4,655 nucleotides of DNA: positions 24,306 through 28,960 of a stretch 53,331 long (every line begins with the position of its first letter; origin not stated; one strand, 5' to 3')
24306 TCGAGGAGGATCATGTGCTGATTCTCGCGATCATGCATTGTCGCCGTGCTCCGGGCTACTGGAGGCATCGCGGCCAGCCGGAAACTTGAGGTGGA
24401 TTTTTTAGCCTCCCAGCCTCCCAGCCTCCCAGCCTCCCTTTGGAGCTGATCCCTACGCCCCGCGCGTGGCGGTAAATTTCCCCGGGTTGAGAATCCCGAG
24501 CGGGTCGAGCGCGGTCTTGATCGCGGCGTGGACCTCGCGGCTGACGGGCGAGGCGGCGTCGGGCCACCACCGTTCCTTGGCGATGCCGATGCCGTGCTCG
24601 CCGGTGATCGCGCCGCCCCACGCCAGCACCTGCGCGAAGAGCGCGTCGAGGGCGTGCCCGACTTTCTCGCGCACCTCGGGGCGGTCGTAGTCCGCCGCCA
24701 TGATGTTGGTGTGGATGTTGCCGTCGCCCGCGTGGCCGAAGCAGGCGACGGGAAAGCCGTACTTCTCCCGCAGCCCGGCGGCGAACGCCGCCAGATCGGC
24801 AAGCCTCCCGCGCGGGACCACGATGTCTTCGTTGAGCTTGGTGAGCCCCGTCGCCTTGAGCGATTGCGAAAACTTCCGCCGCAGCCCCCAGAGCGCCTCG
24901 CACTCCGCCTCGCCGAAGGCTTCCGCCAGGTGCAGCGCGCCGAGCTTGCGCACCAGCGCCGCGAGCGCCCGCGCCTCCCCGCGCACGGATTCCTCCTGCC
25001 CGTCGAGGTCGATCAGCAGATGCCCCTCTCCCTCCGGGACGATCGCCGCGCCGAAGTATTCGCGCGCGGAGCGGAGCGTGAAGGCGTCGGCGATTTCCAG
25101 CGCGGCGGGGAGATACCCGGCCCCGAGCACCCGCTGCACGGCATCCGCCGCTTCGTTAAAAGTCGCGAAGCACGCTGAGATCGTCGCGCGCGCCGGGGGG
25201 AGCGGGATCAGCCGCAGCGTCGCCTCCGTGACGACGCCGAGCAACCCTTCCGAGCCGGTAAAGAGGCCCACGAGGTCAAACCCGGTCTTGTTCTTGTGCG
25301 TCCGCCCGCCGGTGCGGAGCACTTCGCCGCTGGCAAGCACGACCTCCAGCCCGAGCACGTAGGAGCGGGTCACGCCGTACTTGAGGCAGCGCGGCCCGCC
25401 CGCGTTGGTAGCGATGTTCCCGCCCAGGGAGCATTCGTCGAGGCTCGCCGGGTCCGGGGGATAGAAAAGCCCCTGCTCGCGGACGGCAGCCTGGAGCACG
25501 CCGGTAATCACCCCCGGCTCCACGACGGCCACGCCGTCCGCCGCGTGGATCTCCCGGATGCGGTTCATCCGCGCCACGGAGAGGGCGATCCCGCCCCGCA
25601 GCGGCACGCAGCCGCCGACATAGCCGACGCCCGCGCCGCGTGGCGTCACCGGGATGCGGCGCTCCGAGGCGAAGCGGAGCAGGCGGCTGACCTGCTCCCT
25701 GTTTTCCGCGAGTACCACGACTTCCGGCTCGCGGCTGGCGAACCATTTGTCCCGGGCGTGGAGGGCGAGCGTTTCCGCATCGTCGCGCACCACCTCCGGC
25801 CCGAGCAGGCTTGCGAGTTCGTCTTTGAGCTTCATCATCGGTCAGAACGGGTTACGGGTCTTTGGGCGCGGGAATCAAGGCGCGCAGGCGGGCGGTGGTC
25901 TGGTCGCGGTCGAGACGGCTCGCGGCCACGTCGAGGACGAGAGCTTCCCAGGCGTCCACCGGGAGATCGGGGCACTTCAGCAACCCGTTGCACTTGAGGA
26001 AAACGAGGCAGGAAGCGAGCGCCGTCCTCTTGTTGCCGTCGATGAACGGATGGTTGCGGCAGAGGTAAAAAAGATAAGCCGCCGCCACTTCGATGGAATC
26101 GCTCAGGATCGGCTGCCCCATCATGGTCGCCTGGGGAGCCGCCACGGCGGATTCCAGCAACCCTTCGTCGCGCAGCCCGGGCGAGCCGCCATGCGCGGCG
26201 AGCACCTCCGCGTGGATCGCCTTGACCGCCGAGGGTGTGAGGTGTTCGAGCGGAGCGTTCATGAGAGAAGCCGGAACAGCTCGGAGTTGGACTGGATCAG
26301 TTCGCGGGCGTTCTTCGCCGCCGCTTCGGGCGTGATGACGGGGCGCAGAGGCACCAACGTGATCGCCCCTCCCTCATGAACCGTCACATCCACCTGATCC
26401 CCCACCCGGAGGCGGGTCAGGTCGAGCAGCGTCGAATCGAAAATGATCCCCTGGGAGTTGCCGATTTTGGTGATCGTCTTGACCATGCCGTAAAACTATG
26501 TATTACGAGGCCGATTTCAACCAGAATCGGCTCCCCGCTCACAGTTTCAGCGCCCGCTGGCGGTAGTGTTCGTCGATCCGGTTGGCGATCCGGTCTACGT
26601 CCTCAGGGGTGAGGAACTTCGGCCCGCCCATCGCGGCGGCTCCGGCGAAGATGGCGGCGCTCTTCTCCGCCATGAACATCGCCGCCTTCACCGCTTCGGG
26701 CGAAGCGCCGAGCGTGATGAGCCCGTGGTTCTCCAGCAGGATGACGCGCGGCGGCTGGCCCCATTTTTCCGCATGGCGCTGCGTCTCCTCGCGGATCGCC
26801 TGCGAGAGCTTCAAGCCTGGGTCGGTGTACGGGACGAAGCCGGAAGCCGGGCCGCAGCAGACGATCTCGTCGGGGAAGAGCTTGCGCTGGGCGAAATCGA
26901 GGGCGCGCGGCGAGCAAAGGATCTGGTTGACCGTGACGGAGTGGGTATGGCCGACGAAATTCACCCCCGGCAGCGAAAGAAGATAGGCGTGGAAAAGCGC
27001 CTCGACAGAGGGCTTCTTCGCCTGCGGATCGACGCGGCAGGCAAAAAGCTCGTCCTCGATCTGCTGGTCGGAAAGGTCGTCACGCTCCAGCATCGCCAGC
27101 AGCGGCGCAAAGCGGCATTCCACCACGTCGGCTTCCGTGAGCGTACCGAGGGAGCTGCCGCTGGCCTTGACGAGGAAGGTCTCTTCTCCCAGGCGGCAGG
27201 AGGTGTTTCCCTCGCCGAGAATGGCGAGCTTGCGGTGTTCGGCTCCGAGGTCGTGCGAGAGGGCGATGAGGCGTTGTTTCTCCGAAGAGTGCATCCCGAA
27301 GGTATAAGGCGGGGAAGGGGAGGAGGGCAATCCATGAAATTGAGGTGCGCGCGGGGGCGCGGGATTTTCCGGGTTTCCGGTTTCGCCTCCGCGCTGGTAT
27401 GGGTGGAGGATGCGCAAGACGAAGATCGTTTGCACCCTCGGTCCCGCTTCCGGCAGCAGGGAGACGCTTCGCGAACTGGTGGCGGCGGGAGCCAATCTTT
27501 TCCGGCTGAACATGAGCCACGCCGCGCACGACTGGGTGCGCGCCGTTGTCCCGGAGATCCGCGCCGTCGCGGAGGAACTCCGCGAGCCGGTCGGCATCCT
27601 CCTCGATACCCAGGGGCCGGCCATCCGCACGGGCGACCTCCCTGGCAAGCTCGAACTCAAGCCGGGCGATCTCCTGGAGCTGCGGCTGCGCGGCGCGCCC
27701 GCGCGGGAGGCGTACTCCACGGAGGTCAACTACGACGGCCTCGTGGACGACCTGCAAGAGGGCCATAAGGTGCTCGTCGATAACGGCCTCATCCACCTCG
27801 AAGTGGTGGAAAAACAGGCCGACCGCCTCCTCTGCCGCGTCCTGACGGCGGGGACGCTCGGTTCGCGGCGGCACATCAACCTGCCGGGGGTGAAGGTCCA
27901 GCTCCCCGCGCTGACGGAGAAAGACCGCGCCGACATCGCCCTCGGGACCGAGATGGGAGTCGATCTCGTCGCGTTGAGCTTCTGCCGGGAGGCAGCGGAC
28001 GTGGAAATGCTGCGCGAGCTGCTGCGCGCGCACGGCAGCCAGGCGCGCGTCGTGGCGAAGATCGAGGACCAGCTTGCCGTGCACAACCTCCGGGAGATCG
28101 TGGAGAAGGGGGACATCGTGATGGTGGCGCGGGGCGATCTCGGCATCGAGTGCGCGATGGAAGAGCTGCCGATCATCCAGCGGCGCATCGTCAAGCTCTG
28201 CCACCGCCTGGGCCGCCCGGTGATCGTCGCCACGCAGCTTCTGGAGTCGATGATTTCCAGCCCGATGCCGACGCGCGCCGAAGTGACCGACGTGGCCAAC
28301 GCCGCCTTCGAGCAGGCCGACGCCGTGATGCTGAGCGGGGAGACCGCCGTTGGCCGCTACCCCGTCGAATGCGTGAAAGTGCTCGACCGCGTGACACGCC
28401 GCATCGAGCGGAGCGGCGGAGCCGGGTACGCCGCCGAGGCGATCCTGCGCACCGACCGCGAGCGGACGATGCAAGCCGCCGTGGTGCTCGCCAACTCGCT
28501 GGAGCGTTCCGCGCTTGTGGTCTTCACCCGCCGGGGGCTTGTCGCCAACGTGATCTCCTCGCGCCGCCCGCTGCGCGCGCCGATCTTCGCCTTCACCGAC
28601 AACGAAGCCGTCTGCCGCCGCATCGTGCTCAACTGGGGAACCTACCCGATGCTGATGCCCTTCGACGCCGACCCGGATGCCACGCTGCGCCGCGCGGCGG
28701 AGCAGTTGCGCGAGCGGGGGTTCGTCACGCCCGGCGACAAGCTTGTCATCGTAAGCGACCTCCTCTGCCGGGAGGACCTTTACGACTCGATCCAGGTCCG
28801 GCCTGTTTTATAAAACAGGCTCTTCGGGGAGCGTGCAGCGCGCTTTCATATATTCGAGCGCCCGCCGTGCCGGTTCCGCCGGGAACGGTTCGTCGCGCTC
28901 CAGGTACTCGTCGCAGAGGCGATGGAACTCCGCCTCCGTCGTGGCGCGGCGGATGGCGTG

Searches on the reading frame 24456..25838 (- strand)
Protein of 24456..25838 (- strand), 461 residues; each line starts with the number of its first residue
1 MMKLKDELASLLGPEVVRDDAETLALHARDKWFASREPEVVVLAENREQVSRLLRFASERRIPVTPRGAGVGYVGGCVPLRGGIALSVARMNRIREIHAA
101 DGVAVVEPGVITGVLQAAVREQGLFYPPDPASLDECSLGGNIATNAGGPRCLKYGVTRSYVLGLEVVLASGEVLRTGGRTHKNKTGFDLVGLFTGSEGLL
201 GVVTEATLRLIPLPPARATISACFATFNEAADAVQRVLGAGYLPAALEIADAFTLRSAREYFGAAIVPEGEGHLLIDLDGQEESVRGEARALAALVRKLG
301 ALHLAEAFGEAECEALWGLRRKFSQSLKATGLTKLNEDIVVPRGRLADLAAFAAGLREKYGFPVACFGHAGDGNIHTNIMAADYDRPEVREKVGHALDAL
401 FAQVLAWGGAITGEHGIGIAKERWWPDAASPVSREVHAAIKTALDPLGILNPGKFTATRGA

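Call 74: search_protein_families(library=pfam, proteins=[window:24456-25838:-], max_evalue=0.00001)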
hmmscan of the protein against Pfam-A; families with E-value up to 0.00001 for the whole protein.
window:24456-25838:- (461 aa): 2 families
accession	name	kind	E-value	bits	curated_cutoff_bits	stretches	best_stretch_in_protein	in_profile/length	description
PF02913.24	FAD-oxidase_C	-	3.9e-53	181.1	21.2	1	214-454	2-247/248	FAD linked oxidases, C-terminal domain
PF01565.28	FAD_binding_4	-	2.4e-44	150.8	26.4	1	38-177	1-139/139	FAD binding domain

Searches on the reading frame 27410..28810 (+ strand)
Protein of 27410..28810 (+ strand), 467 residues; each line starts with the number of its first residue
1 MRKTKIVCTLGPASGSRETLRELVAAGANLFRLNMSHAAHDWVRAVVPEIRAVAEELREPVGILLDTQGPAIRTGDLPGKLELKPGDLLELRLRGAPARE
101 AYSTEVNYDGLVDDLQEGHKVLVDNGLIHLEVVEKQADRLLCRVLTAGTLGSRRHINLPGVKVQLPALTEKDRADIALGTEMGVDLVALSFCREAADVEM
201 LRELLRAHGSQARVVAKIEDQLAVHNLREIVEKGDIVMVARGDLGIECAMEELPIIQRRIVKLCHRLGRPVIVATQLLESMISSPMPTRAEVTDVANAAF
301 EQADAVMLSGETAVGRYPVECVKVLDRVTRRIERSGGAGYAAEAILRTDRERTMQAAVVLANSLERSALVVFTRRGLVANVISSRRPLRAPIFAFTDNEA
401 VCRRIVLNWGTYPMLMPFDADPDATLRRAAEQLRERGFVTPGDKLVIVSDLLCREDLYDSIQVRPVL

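Call 74: search_protein_families(library=pfam, proteins=[window:27410-28810:+], max_evalue=0.00001)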
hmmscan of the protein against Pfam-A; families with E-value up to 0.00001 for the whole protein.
window:27410-28810:+ (467 aa): 2 families
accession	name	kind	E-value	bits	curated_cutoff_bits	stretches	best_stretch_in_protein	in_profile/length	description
PF00224.27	PK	-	8.2e-112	373.9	30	1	1-322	1-328/328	Pyruvate kinase, barrel domain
PF02887.21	PK_C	-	6e-21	75.1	28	1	352-449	2-98/114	Pyruvate kinase, alpha/beta domain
